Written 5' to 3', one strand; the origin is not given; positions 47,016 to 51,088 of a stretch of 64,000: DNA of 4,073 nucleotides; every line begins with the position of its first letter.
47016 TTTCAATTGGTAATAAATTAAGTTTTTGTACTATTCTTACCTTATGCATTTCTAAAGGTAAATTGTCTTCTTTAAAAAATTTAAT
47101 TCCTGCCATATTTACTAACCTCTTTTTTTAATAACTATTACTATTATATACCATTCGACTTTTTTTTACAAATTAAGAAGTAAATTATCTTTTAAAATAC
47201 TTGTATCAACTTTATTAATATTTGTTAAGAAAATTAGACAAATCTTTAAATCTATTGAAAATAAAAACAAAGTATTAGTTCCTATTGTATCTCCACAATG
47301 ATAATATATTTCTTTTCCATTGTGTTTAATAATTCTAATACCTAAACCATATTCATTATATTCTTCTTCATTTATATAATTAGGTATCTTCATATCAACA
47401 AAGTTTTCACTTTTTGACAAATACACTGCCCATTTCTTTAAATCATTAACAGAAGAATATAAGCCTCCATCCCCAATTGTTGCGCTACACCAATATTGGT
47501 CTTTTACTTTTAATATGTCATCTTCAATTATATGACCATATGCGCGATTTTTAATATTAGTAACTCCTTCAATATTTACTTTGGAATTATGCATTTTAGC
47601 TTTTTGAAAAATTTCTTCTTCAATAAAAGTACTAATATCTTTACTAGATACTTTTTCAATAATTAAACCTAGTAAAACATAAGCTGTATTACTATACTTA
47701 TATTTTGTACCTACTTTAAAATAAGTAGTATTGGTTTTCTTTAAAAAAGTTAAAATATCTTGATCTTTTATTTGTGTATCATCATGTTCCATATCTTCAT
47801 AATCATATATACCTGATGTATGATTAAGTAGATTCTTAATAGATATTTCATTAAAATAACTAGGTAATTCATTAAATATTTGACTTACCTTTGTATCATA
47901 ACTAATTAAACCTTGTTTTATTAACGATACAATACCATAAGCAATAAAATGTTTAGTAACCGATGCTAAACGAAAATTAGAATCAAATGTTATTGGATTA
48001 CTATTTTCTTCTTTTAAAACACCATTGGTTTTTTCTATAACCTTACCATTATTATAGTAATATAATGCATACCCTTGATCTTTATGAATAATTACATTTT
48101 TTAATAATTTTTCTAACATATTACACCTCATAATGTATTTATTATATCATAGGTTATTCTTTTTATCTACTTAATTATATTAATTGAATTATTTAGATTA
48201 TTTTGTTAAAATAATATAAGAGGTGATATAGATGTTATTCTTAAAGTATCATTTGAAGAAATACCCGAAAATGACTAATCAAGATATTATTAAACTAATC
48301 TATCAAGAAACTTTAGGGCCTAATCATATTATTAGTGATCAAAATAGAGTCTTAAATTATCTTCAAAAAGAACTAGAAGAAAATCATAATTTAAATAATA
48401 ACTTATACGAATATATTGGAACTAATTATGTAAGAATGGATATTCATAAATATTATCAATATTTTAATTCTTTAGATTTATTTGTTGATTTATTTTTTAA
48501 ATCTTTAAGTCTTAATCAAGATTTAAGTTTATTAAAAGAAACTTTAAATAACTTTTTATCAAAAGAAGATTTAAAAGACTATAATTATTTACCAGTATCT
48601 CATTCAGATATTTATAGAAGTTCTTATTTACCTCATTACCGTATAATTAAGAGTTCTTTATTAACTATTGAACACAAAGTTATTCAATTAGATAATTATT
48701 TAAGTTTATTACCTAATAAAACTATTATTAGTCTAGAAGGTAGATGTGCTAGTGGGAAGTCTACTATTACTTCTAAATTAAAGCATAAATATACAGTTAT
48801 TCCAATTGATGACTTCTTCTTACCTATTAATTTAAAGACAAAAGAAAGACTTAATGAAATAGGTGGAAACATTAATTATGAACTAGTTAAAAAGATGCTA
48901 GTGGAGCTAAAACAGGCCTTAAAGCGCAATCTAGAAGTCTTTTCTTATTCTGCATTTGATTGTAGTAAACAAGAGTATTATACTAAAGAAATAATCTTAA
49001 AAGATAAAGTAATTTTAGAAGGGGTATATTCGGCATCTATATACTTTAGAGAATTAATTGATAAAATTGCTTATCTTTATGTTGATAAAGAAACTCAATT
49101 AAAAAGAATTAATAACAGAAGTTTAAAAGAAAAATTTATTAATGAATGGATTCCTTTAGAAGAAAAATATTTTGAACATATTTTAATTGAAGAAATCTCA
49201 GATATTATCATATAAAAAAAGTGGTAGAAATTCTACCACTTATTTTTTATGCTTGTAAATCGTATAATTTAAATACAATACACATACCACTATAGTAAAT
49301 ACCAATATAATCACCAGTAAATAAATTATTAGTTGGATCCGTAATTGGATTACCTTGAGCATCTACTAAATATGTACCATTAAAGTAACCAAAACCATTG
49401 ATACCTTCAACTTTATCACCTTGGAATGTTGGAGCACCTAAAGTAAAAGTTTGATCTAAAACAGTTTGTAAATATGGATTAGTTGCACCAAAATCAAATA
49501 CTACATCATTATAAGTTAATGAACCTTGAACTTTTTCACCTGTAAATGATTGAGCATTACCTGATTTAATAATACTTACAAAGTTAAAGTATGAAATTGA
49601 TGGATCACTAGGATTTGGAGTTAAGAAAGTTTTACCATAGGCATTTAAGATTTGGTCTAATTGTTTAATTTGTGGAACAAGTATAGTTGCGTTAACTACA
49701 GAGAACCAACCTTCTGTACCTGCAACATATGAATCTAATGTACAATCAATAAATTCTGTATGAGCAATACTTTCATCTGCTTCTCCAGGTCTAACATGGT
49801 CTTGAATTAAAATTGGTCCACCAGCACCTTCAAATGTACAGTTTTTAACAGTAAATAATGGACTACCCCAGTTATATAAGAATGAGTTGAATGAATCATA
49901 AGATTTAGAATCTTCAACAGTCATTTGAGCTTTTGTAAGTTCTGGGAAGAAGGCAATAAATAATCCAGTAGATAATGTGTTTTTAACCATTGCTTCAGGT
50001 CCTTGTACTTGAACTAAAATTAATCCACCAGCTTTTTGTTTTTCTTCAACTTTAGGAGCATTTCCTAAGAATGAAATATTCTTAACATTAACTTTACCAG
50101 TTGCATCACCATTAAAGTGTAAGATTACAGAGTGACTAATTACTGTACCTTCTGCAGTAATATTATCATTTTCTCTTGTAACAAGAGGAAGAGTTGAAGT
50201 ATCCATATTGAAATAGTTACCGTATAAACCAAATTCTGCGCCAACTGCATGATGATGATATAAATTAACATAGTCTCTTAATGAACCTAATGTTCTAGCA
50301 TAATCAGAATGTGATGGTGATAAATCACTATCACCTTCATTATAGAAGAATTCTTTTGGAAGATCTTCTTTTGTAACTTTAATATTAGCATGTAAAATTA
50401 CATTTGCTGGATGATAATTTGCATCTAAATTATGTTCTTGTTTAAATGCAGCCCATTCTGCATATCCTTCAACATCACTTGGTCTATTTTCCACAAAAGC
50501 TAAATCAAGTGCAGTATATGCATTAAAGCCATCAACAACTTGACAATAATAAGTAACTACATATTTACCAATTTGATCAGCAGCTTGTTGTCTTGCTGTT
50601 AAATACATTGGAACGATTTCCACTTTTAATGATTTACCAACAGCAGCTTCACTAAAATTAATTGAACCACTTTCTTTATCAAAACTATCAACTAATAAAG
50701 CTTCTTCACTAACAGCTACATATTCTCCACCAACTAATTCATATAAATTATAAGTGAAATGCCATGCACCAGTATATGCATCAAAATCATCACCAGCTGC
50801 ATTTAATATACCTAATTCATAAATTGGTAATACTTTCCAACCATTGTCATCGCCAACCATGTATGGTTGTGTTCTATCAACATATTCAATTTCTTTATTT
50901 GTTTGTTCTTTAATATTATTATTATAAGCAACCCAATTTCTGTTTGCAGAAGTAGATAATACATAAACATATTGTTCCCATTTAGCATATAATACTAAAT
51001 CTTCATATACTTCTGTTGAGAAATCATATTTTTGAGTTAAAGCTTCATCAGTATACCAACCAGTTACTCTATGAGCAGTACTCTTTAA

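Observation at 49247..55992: Four-gene operon led by an ABC ATPase fused to a YwaF/TMEM164-like membrane domain, ending in a large surface lipoprotein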

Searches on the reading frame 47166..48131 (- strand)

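Call 3: search_protein_families(library=pfam, proteins=[window:47166-48131:-], max_evalue=0.01)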
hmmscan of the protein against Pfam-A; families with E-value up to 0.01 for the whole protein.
window:47166-48131:- (321 aa): 1 family
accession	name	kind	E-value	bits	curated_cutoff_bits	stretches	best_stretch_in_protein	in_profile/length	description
PF00144.29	Beta-lactamase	-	2.8e-46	158.7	27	1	19-308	15-313/329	Beta-lactamase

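Call 4: search_protein_families(library=ncbifam, proteins=[window:47166-48131:-], max_evalue=0.01)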
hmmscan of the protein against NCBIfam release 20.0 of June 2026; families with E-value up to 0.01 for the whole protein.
window:47166-48131:- (321 aa): 44 families (the best 25 are shown)
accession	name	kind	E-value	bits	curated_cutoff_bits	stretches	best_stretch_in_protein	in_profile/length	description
NF009622.0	PRK13128.1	equivalog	1e-18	67.1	443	1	19-305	23-314/518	D-aminopeptidase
NF007943.0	PRK10662.1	equivalog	8.1e-18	64.2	266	1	18-240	50-272/380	D-alanyl-D-alanine-carboxypeptidase/endopeptidase AmpH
NF033085.1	bla_class_C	equivalog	7.3e-17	61.2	415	1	19-235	22-231/356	class C beta-lactamase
NF045671.1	blaPNC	exception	3.4e-14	52.5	750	1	28-212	72-252/401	PNC family class C beta-lactamase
NF050070.1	blaAVDC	exception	9.9e-12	44.6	880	1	21-217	57-248/392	AVDC family class C beta-lactamase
NF002968.0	PRK03642.1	equivalog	2.1e-11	43.3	385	1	32-182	77-239/432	penicillin binding protein PBP4B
NF033406.1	blaMCA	exception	4.6e-11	42.3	750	1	20-209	55-240/390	MCA family class C beta-lactamase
NF000397.2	blaACC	exception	5.4e-11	42.1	850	1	29-210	58-234/385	ACC family cephalosporin-hydrolyzing class C beta-lactamase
NF000423.2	blaSRT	exception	8.9e-11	41.6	860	1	22-210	45-228/378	SRT/SST family class C beta-lactamase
NF000425.2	blaADC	exception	1.8e-10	40.5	800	1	20-211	51-238/383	ADC family extended-spectrum class C beta-lactamase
NF041663.1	ampC_Sliq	exception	6.1e-10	38.6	860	1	22-210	45-228/378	cephalosporin-hydrolyzing class C beta-lactamase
NF033698.1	blaCSA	exception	1.1e-09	37.8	884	1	20-212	41-228/375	CSA family class C beta-lactamase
NF033159.0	blaPAC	exception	4.5e-09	35.6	850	1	29-234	55-252/380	PAC family class C beta-lactamase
NF012172.1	FOX-MOX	exception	1e-08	34.6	700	1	16-213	44-237/382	FOX/MOX family class C beta-lactamase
NF000264.2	blaOCH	exception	1.2e-08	34.5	800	1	28-209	61-238/390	OCH family extended-spectrum class C beta-lactamase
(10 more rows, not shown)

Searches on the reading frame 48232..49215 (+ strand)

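Call 3: search_protein_families(library=pfam, proteins=[window:48232-49215:+], max_evalue=0.01)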
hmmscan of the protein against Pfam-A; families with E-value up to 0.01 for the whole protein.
window:48232-49215:+ (327 aa): 1 family
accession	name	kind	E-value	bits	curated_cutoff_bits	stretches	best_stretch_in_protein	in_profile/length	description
PF13238.12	AAA_18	-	0.00018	22.4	29.4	1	166-301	1-116/128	AAA domain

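Call 4: search_protein_families(library=ncbifam, proteins=[window:48232-49215:+], max_evalue=0.01)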
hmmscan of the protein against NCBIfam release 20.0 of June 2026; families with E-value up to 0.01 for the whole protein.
window:48232-49215:+ (327 aa): 6 families
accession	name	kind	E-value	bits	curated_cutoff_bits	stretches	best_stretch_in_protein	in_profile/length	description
TIGR00152.1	TIGR00152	equivalog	8.5e-07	29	65.55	1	165-210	1-48/188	dephospho-CoA kinase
TIGR00235.1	udk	equivalog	1.1e-06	28.4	220.3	1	163-297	6-147/207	uridine kinase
NF005807.0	PRK07667.1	equivalog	3.4e-06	26.7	221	1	161-327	15-192/193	kinase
NF004018.0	PRK05480.1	equivalog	2.4e-05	23.9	180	1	163-301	6-151/210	uridine kinase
NF005994.0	PRK08118.1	equivalog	0.0031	17.6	215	0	245-300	47-103/172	DNA topology modulation protein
NF006743.0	PRK09270.1-2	equivalog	0.0077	15.3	227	0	162-298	27-177/217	nucleoside/nucleotide kinase family protein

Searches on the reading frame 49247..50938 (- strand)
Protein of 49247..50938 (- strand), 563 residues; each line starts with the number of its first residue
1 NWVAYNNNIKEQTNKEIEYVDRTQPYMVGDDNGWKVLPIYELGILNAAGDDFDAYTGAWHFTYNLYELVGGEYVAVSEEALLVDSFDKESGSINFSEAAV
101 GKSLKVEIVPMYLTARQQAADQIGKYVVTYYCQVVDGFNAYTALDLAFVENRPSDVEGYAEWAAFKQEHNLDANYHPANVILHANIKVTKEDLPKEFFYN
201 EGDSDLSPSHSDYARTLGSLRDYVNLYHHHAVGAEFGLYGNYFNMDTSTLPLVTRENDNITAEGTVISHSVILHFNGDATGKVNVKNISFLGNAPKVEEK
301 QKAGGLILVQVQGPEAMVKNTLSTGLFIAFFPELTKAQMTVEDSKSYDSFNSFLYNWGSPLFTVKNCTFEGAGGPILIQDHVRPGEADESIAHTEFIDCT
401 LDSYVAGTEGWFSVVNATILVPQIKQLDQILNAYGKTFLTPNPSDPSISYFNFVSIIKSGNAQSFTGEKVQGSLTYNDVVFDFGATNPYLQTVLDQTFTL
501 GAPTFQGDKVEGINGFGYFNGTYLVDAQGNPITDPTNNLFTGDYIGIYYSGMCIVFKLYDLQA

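Call 31: search_protein_families(library=pfam, proteins=[window:49247-50938:-], max_evalue=10)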
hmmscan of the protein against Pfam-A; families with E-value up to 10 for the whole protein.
window:49247-50938:- (563 aa): 0 families

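Call 32: find_homologous_proteins(query=window:49247-50938:-, max_evalue=0.001)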
Query window:49247-50938:- (563 aa): 104 proteins with E <= 0.001 among 8000 candidates.
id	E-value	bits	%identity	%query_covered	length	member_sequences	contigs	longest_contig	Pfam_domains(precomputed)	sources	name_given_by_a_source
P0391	0.0e+0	1255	97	100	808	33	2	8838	PF09479.17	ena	-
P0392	0.0e+0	1055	81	100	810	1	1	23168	PF09479.17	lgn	-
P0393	0.0e+0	1054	80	100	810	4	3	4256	PF09479.17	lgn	-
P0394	0.0e+0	1022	78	100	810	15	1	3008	PF09479.17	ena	-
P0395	0.0e+0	1010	78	100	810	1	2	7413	PF09479.17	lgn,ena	-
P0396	2.9e-298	1008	77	100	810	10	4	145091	PF09479.17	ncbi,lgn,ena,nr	ncbi:MAG: InlB B-repeat-containing protein [Bacilli bacterium]|nr:InlB B-repeat-containing protein [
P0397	5.6e-278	941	72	100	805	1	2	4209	PF09479.17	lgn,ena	-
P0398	9.3e-235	799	65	95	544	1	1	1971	-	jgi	jgi:hypothetical protein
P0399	8.1e-203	693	56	99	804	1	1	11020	PF09479.17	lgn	-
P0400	2.1e-197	675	54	99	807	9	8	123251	PF09479.17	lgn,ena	-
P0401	4.8e-147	509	45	98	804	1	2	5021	PF09479.17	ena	-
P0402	5.0e-146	506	43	96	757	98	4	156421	PF09479.17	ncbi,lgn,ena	-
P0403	7.5e-146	505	44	100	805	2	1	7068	PF09479.17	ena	-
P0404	1.1e-145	505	44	100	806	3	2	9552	PF09479.17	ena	-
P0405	1.5e-145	504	44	100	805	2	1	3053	PF09479.17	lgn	-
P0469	1.4e-64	237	35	97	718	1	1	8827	-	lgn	-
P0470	3.2e-63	232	30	99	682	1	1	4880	-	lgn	-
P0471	1.7e-62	230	33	84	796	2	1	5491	PF26182.1,PF02368.25,PF26918.1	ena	-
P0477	4.0e-60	222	33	83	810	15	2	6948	PF02368.25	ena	-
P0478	2.7e-58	216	32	84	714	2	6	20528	-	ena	-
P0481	8.2e-58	214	32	85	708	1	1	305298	-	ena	-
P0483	3.0e-57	213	32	88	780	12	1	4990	PF21461.4,PF02368.25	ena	-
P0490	2.9e-49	186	29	87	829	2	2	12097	PF22359.3,PF02368.25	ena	-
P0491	2.2e-47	180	28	95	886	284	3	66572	PF07523.19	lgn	-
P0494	8.5e-27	112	26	80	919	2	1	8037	-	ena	-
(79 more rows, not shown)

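Call 35: search_solved_structures(query=A4, max_evalue=10, show_alignments=2)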
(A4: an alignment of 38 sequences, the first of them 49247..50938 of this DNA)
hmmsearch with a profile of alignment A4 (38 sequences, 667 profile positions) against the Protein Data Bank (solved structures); distinct sequences matched with E-value up to 10: 0.

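Call 67: search_protein_families(library=pfam, alignment_id=A4, max_evalue=0.05)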
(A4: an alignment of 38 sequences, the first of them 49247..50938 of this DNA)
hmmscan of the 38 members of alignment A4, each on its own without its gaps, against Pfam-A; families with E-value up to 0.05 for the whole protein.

A. member 1, window:49247-50938:- (563 aa): 0 families

B. families by the number of members that match (of 38 scanned): 16 families
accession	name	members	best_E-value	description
PF09479.16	Flg_new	10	1e-44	Listeria-Bacteroides repeat domain (List_Bact_rpt)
PF07523.18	Big_3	7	5.7e-21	Bacterial Ig-like domain (group 3)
PF02368.24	Big_2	5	1.1e-15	Bacterial Ig-like domain (group 2)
PF18998.6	Flg_new_2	3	6.6e-06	Divergent InlB B-repeat domain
PF21827.1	New_glue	3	5.4e-05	New glue protein family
PF13229.12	Beta_helix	3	0.00049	Right handed beta helix region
PF20585.4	Pectate_lyase_5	3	0.0013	Putative pectate lyase-like adhesive domain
PF22359.2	Big-like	2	1.2e-10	Bacterial Ig-like domain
PF21461.3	HL_N-beta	2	2e-05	Hyaluronate lyase, N-terminal beta-sheet domain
PF23486.1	Ig_TMEM132_5th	1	0.001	TMEM132 fifth domain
PF23882.1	DUF7235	1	0.0012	Family of unknown function (DUF7235)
PF07657.19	MNNL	1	0.0036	N terminus of Notch ligand C2-like domain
PF15872.10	SRTM1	1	0.012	Serine-rich and transmembrane domain-containing protein 1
PF08208.16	RNA_polI_A34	1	0.025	DNA-directed RNA polymerase I subunit RPA34.5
PF10500.14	SR-25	1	0.032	Nuclear RNA-splicing-associated protein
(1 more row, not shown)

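Call 68: search_protein_families(library=pfam, proteins=[P0469, P0470, P0471, P0477, P0478, P0481, P0483, P0490, P0491, P0494], max_evalue=0.05)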
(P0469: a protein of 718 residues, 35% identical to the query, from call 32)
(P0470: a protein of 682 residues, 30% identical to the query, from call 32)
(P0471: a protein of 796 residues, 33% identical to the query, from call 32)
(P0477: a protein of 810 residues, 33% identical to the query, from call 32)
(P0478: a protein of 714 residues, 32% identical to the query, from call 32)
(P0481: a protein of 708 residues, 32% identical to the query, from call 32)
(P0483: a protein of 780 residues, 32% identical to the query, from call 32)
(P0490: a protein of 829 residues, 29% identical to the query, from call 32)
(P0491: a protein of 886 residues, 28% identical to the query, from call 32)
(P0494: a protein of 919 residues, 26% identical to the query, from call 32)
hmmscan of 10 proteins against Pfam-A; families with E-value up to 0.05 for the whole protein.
P0469 (718 aa): 1 family
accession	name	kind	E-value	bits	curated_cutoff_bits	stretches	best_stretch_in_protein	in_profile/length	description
PF07523.18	Big_3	-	0.00033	21.3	21.2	1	41-103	8-68/68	Bacterial Ig-like domain (group 3)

P0470 (682 aa): 0 families

P0471 (796 aa): 2 families
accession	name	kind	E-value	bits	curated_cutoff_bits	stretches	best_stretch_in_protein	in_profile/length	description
PF02368.24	Big_2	-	3.6e-15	56.1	22.8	1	54-122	4-73/79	Bacterial Ig-like domain (group 2)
PF23882.1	DUF7235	-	0.0012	18.8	30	1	48-184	106-243/307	Family of unknown function (DUF7235)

P0477 (810 aa): 2 families
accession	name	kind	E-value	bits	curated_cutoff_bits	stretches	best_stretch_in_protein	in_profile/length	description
PF02368.24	Big_2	-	1.6e-12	47.6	22.8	1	70-143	3-78/79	Bacterial Ig-like domain (group 2)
PF21461.3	HL_N-beta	-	3.3e-05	24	27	1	103-138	14-48/57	Hyaluronate lyase, N-terminal beta-sheet domain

P0478 (714 aa): 1 family
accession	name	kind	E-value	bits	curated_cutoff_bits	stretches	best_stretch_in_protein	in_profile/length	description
PF20585.4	Pectate_lyase_5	-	0.011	16.3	24.3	1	241-359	21-93/126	Putative pectate lyase-like adhesive domain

P0481 (708 aa): 2 families
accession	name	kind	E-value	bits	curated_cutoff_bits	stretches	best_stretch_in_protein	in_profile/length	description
PF20585.4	Pectate_lyase_5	-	0.0013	19.3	24.3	1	233-341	22-98/126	Putative pectate lyase-like adhesive domain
PF15872.10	SRTM1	-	0.012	16.2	27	0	649-703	4-53/103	Serine-rich and transmembrane domain-containing protein 1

P0483 (780 aa): 4 families
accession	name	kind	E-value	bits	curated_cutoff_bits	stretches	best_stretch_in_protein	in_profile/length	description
PF02368.24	Big_2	-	1.1e-15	57.8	22.8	1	32-101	2-73/79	Bacterial Ig-like domain (group 2)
PF21461.3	HL_N-beta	-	2e-05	24.7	27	1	69-102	17-49/57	Hyaluronate lyase, N-terminal beta-sheet domain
PF23486.1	Ig_TMEM132_5th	-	0.001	19.6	28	1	69-116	89-137/137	TMEM132 fifth domain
PF20585.4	Pectate_lyase_5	-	0.0019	18.8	24.3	1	285-371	7-67/126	Putative pectate lyase-like adhesive domain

P0490 (829 aa): 2 families
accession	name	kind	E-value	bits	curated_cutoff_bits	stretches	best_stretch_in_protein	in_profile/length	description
PF22359.2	Big-like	-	1.2e-10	41.9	27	1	69-114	2-47/48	Bacterial Ig-like domain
PF02368.24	Big_2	-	3.8e-10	40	22.8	1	36-101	3-67/79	Bacterial Ig-like domain (group 2)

P0491 (886 aa): 2 families
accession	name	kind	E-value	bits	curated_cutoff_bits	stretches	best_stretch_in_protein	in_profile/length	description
PF07523.18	Big_3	-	5.7e-21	75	21.2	2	43-105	6-68/68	Bacterial Ig-like domain (group 3)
PF07657.19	MNNL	-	0.0036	17.3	22.5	0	66-93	51-78/157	N terminus of Notch ligand C2-like domain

P0494 (919 aa): 1 family
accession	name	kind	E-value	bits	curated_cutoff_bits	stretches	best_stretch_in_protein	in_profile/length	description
PF07523.18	Big_3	-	0.00013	22.6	21.2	1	52-107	14-68/68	Bacterial Ig-like domain (group 3)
